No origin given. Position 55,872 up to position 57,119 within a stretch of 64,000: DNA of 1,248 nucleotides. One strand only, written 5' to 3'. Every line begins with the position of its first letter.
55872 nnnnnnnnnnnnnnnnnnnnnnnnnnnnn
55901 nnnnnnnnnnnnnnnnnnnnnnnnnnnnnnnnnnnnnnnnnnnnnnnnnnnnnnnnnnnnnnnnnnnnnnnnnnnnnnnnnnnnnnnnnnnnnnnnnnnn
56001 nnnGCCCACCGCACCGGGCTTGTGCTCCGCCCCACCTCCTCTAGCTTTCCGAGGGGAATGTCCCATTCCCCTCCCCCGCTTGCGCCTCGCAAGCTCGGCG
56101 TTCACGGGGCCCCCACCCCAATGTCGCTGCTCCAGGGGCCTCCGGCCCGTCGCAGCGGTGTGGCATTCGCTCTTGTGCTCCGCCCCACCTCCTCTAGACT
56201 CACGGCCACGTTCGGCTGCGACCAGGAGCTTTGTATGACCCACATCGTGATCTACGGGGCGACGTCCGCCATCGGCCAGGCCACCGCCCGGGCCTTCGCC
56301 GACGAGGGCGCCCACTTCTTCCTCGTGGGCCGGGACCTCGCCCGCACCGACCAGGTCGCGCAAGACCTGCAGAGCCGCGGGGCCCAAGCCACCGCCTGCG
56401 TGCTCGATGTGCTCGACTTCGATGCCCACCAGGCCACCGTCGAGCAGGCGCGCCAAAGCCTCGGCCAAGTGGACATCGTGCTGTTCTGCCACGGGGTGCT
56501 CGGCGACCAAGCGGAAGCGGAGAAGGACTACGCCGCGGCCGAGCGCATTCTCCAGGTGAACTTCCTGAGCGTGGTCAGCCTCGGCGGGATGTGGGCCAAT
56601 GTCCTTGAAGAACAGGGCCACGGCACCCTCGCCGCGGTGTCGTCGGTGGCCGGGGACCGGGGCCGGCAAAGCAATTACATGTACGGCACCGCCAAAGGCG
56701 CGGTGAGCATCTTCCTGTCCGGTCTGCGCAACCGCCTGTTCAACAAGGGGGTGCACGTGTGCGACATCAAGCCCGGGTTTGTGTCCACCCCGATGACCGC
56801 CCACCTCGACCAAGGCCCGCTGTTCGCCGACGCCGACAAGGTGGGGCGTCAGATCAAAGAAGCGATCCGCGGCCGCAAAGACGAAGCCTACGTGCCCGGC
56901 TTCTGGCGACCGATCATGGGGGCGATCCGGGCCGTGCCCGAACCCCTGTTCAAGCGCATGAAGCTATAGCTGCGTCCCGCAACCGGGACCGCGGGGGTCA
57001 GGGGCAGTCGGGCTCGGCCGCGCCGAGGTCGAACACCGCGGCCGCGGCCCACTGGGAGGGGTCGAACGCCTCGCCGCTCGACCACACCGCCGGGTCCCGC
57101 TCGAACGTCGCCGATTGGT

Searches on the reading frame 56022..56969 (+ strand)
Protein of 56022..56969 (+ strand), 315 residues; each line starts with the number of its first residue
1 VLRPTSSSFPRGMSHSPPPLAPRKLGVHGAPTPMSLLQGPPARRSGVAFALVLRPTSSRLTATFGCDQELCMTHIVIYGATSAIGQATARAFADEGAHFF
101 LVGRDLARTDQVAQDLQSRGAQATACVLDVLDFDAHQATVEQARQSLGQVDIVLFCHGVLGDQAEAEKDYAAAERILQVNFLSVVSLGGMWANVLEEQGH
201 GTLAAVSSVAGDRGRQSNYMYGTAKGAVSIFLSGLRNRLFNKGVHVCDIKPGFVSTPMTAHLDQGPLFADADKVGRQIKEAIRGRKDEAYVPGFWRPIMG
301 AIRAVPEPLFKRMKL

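Call 17: search_protein_families(library=pfam, proteins=[window:56022-56969:+], max_evalue=0.01)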
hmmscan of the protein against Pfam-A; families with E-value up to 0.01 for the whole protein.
window:56022-56969:+ (315 aa): 4 families
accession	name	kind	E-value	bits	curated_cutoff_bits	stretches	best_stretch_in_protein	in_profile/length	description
PF00106.31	adh_short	-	3.3e-39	134.8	26.6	1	74-263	2-191/195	short chain dehydrogenase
PF13561.12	adh_short_C2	-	9.5e-26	91.3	27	1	79-271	1-193/236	Enoyl-(Acyl carrier protein) reductase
PF08659.16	KR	-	4.4e-12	46.7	22.6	1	75-228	3-156/180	KR domain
PF05368.20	NmrA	-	0.00027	21.1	27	1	74-172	4-92/298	NmrA-like family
